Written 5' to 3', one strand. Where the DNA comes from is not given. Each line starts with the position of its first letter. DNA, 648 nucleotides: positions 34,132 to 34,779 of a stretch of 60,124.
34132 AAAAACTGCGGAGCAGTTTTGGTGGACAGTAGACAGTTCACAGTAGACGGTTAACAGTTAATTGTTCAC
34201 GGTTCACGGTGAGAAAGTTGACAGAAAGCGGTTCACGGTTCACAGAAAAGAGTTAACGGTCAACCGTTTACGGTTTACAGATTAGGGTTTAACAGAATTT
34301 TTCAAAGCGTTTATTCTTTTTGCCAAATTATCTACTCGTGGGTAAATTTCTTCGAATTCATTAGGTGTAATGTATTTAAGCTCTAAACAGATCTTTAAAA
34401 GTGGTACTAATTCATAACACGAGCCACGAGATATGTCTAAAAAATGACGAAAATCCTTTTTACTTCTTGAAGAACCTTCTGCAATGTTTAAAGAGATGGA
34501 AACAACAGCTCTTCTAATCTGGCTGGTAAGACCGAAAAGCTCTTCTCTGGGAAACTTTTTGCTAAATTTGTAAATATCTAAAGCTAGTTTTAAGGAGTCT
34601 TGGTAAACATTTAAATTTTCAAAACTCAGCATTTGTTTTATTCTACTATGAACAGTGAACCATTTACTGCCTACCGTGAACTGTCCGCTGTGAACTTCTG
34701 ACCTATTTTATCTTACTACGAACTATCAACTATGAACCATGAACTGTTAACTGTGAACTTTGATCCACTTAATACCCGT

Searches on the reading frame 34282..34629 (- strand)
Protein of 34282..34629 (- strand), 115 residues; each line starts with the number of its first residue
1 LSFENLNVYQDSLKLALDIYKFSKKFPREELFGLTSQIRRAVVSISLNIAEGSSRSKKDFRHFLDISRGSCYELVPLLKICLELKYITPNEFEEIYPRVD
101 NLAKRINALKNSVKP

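Call 15: search_protein_families(library=pfam, proteins=[window:34282-34629:-], max_evalue=0.01)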
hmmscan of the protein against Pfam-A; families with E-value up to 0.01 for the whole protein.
window:34282-34629:- (115 aa): 2 families
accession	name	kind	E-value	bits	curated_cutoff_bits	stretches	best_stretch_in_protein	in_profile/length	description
PF05635.17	23S_rRNA_IVP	-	2.2e-36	124.7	33.8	1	4-107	1-105/106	23S rRNA-intervening sequence protein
PF22296.2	bAvd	-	0.00013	22.8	40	1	15-113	10-107/107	bAvd-like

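Call 82: search_protein_families(library=padloc, proteins=[window:34282-34629:-], max_evalue=0.01)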
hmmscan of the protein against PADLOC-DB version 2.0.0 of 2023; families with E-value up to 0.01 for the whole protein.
window:34282-34629:- (115 aa): 0 families
